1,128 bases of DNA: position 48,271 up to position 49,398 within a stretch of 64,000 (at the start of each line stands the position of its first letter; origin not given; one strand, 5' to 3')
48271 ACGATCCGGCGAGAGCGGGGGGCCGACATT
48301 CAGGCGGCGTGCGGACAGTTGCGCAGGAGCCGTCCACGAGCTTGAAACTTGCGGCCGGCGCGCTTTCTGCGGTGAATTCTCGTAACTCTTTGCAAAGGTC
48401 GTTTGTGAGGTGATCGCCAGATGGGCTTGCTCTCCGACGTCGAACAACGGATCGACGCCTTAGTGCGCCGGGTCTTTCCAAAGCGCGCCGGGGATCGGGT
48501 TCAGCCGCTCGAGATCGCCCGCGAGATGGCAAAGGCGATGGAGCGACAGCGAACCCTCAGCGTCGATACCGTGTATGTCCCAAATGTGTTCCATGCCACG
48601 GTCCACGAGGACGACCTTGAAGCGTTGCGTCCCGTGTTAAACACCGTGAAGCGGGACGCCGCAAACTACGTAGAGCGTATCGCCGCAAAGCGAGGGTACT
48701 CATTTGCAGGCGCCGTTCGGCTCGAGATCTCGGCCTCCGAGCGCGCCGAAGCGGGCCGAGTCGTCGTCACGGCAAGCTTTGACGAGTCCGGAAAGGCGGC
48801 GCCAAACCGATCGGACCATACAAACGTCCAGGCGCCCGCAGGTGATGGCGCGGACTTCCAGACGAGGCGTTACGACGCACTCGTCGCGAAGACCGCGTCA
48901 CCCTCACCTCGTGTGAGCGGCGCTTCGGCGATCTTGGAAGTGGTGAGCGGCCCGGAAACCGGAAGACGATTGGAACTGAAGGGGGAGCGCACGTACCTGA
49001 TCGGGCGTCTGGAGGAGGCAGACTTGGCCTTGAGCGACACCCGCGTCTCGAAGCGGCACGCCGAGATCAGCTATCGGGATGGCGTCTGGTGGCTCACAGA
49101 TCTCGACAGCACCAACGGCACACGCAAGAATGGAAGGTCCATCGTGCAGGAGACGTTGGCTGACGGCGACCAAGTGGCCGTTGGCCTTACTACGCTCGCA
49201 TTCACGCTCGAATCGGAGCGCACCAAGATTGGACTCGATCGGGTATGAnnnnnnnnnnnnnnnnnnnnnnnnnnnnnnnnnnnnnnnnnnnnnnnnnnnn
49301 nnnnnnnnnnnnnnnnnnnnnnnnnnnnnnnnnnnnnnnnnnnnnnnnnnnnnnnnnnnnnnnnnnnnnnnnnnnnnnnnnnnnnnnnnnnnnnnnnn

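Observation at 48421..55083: Actinobacteria-style fhaA-fhaB-pstP-rodA-pbpA-pknB cluster embedded in a Bacillus-like yloA-to-rpe syntenic block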

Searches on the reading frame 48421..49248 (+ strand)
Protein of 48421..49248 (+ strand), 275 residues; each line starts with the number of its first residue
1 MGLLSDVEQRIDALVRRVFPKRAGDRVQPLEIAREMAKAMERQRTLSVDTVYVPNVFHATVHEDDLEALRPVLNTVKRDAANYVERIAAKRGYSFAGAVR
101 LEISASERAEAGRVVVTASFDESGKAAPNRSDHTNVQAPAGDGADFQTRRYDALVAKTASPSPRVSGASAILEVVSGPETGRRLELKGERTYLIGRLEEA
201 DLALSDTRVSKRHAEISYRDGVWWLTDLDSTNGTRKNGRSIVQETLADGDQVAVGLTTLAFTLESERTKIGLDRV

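Call 3: search_protein_families(library=pfam, proteins=[window:48421-49248:+])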
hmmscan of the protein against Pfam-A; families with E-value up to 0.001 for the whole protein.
window:48421-49248:+ (275 aa): 3 families
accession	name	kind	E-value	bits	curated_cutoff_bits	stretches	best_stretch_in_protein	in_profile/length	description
PF12401.13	FhaA_N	-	7.7e-24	84.8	25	1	4-116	1-114/115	FhaA, N-terminal domain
PF16697.10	Yop-YscD_cpl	-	1.4e-17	64.1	33.2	1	173-262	1-91/94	Inner membrane component of T3SS, cytoplasmic domain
PF00498.31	FHA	-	3.4e-17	63.1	20.7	1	192-255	1-67/67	FHA domain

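Call 8: find_homologous_proteins(query=window:48421-49245:+)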
Query window:48421-49245:+ (275 aa): 83 proteins with E <= 0.001 among 5994 candidates.
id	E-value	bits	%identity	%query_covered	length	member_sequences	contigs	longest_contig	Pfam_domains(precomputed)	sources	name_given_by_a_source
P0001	4.0e-171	585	100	100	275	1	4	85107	PF00498.32,PF16697.11,PF12401.14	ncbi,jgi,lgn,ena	-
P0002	9.7e-105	368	65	100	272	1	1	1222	PF00498.32,PF16697.11,PF12401.14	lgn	-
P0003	2.5e-87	311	59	100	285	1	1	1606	PF00498.32,PF16697.11,PF12401.14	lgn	-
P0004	3.0e-86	307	59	100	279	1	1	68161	PF00498.32,PF16697.11,PF12401.14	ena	-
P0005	3.1e-53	199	43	95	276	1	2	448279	PF00498.32,PF16697.11,PF12401.14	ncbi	-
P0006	2.4e-50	190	43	95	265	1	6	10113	PF00498.32,PF16697.11,PF12401.14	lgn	-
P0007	3.3e-31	127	33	95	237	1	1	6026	PF00498.32,PF16697.11,PF12401.14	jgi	jgi:hypothetical protein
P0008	1.0e-27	115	29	96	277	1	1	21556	PF00498.32,PF16697.11,PF12401.14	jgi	jgi:Protein of unknown function (DUF3662)/FHA domain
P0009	1.3e-27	115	46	29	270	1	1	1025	PF00498.32,PF16697.11,PF12401.14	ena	-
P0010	1.6e-26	112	31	96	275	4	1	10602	PF00498.32,PF16697.11,PF12401.14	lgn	-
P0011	1.6e-26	112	28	95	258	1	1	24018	PF00498.32,PF16697.11,PF12401.14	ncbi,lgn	ncbi:MAG: FhaA domain-containing protein [Bacillota bacterium]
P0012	7.0e-24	103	30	96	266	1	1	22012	PF00498.32,PF16697.11,PF12401.14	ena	-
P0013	1.2e-23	102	50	27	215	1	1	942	PF00498.32,PF16697.11,PF12401.14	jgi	jgi:hypothetical protein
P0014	4.6e-23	100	31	95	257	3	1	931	PF00498.32,PF16697.11,PF12401.14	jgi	jgi:hypothetical protein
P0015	1.7e-22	98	29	94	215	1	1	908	PF00498.32,PF16697.11,PF12401.14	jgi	jgi:Protein of unknown function (DUF3662)/FHA domain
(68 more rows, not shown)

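Call 10: find_encoding_contigs(protein=P0001, flank=10000, max_places=4)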
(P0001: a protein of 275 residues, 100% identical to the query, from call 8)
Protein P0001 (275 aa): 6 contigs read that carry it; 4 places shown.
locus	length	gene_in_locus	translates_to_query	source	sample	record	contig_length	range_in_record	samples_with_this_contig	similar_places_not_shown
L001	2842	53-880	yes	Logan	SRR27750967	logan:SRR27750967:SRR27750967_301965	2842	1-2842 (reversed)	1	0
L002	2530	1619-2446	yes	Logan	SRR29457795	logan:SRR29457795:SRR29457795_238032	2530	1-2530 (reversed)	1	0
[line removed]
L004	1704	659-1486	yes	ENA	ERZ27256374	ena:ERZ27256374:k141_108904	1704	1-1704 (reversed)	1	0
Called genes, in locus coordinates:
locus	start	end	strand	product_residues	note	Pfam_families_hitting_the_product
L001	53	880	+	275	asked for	PF12401:FhaA_N, PF16697:Yop-YscD_cpl, PF00498:FHA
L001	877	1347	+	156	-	PF00498:FHA, PF16697:Yop-YscD_cpl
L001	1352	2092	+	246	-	PF13672:PP2C_2, PF00481:PP2C, PF07228:SpoIIE (weak)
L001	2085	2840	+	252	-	?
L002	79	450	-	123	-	-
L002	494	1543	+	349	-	PF21016:RlmN_N, PF04055:Radical_SAM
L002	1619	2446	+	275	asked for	PF12401:FhaA_N, PF16697:Yop-YscD_cpl, PF00498:FHA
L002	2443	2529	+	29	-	?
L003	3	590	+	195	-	?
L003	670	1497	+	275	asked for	PF12401:FhaA_N, PF16697:Yop-YscD_cpl, PF00498:FHA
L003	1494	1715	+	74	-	?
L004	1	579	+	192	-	?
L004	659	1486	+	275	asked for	PF12401:FhaA_N, PF16697:Yop-YscD_cpl, PF00498:FHA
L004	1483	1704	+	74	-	?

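Call 11: find_encoding_contigs(protein=P0005, flank=10000, max_places=3)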
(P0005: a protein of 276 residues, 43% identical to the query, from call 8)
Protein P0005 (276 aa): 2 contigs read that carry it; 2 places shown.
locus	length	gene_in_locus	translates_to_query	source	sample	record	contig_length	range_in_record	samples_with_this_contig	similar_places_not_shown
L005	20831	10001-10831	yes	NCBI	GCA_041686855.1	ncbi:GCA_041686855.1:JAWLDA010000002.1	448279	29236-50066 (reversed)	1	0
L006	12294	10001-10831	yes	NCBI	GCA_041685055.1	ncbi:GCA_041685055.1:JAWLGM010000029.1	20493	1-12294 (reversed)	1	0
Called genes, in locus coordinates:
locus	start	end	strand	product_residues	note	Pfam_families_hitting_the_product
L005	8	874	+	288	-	PF03755:YicC-like_N, PF08340:YicC-like_C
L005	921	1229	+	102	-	PF22525:H2TH_5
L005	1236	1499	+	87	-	PF04025:RemA-like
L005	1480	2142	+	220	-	PF00625:Guanylate_kin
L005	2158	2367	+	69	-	PF01192:RNA_pol_Rpb6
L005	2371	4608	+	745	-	PF17764:PriA_3primeBD, PF04851:ResIII, PF00270:DEAD, PF00271:Helicase_C (weak), PF18074:PriA_C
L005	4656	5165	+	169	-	PF01327:Pep_deformylase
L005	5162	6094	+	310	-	PF00551:Formyl_trans_N, PF02911:Formyl_trans_C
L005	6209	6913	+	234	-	PF04298:Zn_peptidase_2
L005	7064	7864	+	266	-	PF00072:Response_reg, PF08769:Spo0A_C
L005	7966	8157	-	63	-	-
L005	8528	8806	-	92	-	-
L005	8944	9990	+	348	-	PF21016:RlmN_N, PF04055:Radical_SAM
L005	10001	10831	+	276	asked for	PF12401:FhaA_N, PF16697:Yop-YscD_cpl, PF00498:FHA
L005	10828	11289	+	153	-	PF16697:Yop-YscD_cpl, PF00498:FHA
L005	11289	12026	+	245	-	PF13672:PP2C_2, PF00481:PP2C, PF07228:SpoIIE (faint)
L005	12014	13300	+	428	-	PF01098:FTSW_RODA_SPOVE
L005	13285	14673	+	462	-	PF21922:PBP_dimer_2, PF00905:Transpeptidase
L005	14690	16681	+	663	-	PF00069:Pkinase, PF01636:APH (faint), PF07714:PK_Tyr_Ser-Thr, PF03793:PASTA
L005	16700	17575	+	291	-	PF16745:RsgA_N (weak), PF13191:AAA_16 (faint), PF03193:RsgA_GTPase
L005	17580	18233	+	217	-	PF00834:Ribul_P_3_epim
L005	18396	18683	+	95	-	-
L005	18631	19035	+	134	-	-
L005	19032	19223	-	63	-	PF00830:Ribosomal_L28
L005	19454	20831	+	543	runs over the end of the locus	PF02734:Dak2, PF21645:FakA-like_M, PF13684:FakA-like_C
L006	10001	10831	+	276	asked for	PF12401:FhaA_N, PF16697:Yop-YscD_cpl, PF00498:FHA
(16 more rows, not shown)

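Call 35: find_homologous_proteins(query=A4, max_evalue=1e-10)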
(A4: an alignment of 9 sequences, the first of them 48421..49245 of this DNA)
Query A4 (9 sequences) (275 aa, profile of the alignment): 2141 proteins with E <= 1e-10 among 8000 candidates; the best 120 are listed.
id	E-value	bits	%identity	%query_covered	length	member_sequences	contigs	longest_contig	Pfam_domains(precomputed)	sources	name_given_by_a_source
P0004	2.3e-107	377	59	100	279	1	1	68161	PF00498.32,PF16697.11,PF12401.14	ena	-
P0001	3.9e-106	373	100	100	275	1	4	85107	PF00498.32,PF16697.11,PF12401.14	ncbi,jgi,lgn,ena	-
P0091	4.2e-100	353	28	95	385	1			PF00498.32,PF16697.11,PF12401.14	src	-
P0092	1.5e-99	351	30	99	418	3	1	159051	PF00498.32,PF16697.11,PF12401.14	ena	-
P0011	9.2e-99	348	28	95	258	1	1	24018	PF00498.32,PF16697.11,PF12401.14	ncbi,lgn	ncbi:MAG: FhaA domain-containing protein [Bacillota bacterium]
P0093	4.8e-97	343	32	96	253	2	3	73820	PF00498.32,PF16697.11,PF12401.14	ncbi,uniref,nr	ncbi:DUF3662 and FHA domain-containing protein [Pelotomaculum terephthalicicum JT]|uniref:FhaA domai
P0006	1.0e-96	342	43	95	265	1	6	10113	PF00498.32,PF16697.11,PF12401.14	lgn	-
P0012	6.1e-91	323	30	96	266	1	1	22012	PF00498.32,PF16697.11,PF12401.14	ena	-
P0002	5.0e-90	320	65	100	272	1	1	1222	PF00498.32,PF16697.11,PF12401.14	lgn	-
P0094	4.2e-89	317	29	95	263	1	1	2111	PF00498.32,PF16697.11,PF12401.14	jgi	jgi:Protein of unknown function (DUF3662)/FHA domain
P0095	1.3e-88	315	29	95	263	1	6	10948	PF00498.32,PF16697.11,PF12401.14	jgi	jgi:hypothetical protein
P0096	1.5e-86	308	43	32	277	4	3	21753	PF00498.32,PF16697.11,PF12401.14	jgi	jgi:FHA domain-containing protein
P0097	1.2e-85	306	29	96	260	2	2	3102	PF00498.32,PF16697.11,PF12401.14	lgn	-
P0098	1.5e-85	305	30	96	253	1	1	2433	PF00498.32,PF16697.11,PF12401.14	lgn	-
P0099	5.3e-85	303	31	96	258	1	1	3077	PF00498.32,PF16697.11,PF12401.14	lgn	-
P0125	3.2e-82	294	30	96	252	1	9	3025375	PF00498.32,PF16697.11,PF12401.14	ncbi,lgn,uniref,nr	ncbi:MAG: DUF3662 domain-containing protein [Pelotomaculum sp.]|uniref:Hypothetical signaling protei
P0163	4.7e-80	287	31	96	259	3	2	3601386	PF00498.32,PF16697.11,PF12401.14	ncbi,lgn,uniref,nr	ncbi:FHA domain containing protein [Desulfofundulus kuznetsovii DSM 6115]|uniref:FHA domain containi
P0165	6.3e-80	287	31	96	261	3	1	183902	PF00498.32,PF16697.11,PF12401.14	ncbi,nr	ncbi:MAG: DUF3662 and FHA domain-containing protein [Thermoanaerobacteraceae bacterium]|nr:DUF3662 a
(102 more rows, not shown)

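Call 36: find_encoding_contigs(protein=P0163, flank=9000, max_places=1)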
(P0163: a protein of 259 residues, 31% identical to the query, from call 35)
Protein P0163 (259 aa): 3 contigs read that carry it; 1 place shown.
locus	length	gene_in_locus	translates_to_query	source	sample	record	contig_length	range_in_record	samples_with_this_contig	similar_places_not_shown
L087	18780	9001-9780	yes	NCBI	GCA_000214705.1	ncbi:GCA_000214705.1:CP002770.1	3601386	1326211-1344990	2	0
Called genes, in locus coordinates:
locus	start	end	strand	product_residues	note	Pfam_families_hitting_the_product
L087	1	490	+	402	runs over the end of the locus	PF02441:Flavoprotein, PF04127:DFP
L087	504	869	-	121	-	-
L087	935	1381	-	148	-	PF01047:MarR, PF12802:MarR_2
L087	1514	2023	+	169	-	-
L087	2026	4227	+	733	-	PF17764:PriA_3primeBD, PF00270:DEAD, PF04851:ResIII, PF18319:Zn_ribbon_PriA, PF00271:Helicase_C, PF18074:PriA_C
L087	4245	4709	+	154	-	PF01327:Pep_deformylase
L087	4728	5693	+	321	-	PF00551:Formyl_trans_N, PF02911:Formyl_trans_C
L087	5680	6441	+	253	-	PF01976:DUF116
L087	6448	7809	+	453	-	PF01029:NusB, PF22458:RsmF-B_ferredox, PF01189:Methyltr_RsmB-F, PF13847:Methyltransf_31, PF13649:Methyltransf_25 (weak)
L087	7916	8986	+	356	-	PF21016:RlmN_N, PF04055:Radical_SAM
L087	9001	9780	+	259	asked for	PF12401:FhaA_N, PF16697:Yop-YscD_cpl, PF00498:FHA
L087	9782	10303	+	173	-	PF16697:Yop-YscD_cpl, PF00498:FHA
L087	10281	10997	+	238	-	PF00481:PP2C, PF13672:PP2C_2, PF07228:SpoIIE (weak)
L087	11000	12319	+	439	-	PF01098:FTSW_RODA_SPOVE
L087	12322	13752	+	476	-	PF21922:PBP_dimer_2, PF00905:Transpeptidase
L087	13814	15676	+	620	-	PF00069:Pkinase, PF07714:PK_Tyr_Ser-Thr, PF01636:APH (faint), PF03109:ABC1, PF03793:PASTA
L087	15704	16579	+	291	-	PF16745:RsgA_N, PF03193:RsgA_GTPase, PF00005:ABC_tran (faint), PF01926:MMR_HSR1 (weak)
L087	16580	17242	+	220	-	PF00834:Ribul_P_3_epim, PF00215:OMPdecase (faint)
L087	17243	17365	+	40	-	PF23458:DUF7130 (weak)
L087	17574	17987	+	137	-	PF01584:CheW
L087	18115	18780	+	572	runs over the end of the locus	PF20446:ABC_N, PF09818:ABC_ATPase, PF21117:MRB1590_C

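Call 37: find_encoding_contigs(protein=P0125, flank=9000, max_places=1)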
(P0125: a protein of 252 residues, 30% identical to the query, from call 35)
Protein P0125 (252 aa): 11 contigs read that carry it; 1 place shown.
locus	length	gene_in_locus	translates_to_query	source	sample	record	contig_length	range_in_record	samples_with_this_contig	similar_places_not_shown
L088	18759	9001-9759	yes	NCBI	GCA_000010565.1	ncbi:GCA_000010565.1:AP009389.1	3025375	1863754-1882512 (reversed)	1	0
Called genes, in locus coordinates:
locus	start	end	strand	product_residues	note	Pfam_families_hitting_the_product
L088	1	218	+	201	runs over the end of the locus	PF00625:Guanylate_kin, PF13671:AAA_33 (faint)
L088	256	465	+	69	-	PF01192:RNA_pol_Rpb6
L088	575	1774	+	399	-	PF02441:Flavoprotein, PF04127:DFP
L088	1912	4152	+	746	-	PF17764:PriA_3primeBD, PF00270:DEAD, PF04851:ResIII, PF18319:Zn_ribbon_PriA, PF00271:Helicase_C, PF18074:PriA_C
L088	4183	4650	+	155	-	PF01327:Pep_deformylase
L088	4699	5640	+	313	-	PF00551:Formyl_trans_N, PF02911:Formyl_trans_C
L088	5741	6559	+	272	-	PF01976:DUF116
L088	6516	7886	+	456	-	PF01029:NusB, PF22458:RsmF-B_ferredox, PF01728:FtsJ (weak), PF01189:Methyltr_RsmB-F, PF13847:Methyltransf_31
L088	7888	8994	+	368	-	PF21016:RlmN_N, PF04055:Radical_SAM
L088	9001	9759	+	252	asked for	PF12401:FhaA_N, PF16697:Yop-YscD_cpl, PF00498:FHA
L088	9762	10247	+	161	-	PF16697:Yop-YscD_cpl, PF00498:FHA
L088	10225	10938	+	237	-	PF00481:PP2C, PF13672:PP2C_2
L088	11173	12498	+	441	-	PF01098:FTSW_RODA_SPOVE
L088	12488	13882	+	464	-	PF21922:PBP_dimer_2, PF00905:Transpeptidase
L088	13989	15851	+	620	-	PF00069:Pkinase, PF07714:PK_Tyr_Ser-Thr, PF03109:ABC1 (weak), PF03793:PASTA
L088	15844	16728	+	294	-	PF16745:RsgA_N, PF03193:RsgA_GTPase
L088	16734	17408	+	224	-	PF00834:Ribul_P_3_epim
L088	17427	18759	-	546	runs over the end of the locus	PF00989:PAS, PF08448:PAS_4, PF13188:PAS_8 (weak), PF13426:PAS_9, PF08447:PAS_3 (weak), PF00512:HisKA, PF02518:HATPase_c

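Call 38: find_encoding_contigs(protein=P0165, flank=9000, max_places=1)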
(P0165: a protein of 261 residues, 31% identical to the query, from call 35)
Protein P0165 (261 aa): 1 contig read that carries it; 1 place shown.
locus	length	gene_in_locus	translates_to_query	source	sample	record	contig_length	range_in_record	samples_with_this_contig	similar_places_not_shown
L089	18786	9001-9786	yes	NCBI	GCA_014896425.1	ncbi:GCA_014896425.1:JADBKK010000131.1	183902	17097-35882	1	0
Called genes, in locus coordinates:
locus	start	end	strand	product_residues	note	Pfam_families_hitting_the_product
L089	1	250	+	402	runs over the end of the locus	PF02441:Flavoprotein, PF04127:DFP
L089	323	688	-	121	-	-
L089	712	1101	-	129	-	PF01047:MarR, PF12802:MarR_2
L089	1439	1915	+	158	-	-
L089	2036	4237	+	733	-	PF17764:PriA_3primeBD, PF00270:DEAD, PF04851:ResIII, PF18319:Zn_ribbon_PriA, PF00271:Helicase_C, PF18074:PriA_C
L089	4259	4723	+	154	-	PF01327:Pep_deformylase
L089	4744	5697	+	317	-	PF00551:Formyl_trans_N, PF02911:Formyl_trans_C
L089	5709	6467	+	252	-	PF01976:DUF116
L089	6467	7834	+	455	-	PF01029:NusB, PF22458:RsmF-B_ferredox, PF01728:FtsJ (weak), PF01189:Methyltr_RsmB-F, PF13847:Methyltransf_31 (weak)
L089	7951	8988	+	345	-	PF21016:RlmN_N, PF04055:Radical_SAM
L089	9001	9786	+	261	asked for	PF12401:FhaA_N, PF16697:Yop-YscD_cpl, PF00498:FHA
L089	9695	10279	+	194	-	PF16697:Yop-YscD_cpl, PF00498:FHA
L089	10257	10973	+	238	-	PF00481:PP2C, PF13672:PP2C_2, PF07228:SpoIIE (faint)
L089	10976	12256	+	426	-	PF01098:FTSW_RODA_SPOVE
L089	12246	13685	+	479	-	PF21922:PBP_dimer_2, PF00905:Transpeptidase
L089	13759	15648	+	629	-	PF00069:Pkinase, PF07714:PK_Tyr_Ser-Thr, PF01636:APH (faint), PF03109:ABC1 (weak), PF14531:Kinase-like (faint), PF03793:PASTA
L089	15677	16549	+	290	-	PF16745:RsgA_N, PF03193:RsgA_GTPase, PF01926:MMR_HSR1 (weak)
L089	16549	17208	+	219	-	PF00834:Ribul_P_3_epim, PF00215:OMPdecase (faint)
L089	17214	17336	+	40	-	-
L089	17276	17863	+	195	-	PF01584:CheW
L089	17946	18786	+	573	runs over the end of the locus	PF20446:ABC_N, PF09818:ABC_ATPase, PF21117:MRB1590_C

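Call 40: search_protein_families(library=ncbifam, proteins=[window:48421-49248:+])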
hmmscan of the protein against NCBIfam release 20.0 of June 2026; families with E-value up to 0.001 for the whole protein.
window:48421-49248:+ (275 aa): 6 families
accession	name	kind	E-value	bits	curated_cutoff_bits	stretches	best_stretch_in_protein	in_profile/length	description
NF049868.1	FhaB_Rv0019c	equivalog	1e-20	74.4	125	1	153-259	50-156/158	FHA domain-containing protein FhaB/FipA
NF041660.2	oxygluDhInhib_OdhI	equivalog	5.3e-15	55.4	200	1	157-261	24-127/130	oxoglutarate dehydrogenase inhibitor Odhl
NF052573.1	HisKinEspAMyxo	equivalog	1.4e-12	46.5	1400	1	159-259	15-116/755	serine histidine kinase EspA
TIGR03354.1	VI_FHA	hypoth_equivalog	7.9e-12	45.7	120.25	1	191-263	25-103/420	type VI secretion system-associated FHA domain protein TagH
NF033760.1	gliding_GltG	equivalog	3.9e-10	38.9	650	1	194-261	28-96/650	adventurous gliding motility protein GltG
TIGR02500.1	type_III_yscD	equivalog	1e-05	24.7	86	1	171-220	2-50/413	type III secretion system inner membrane ring subunit SctD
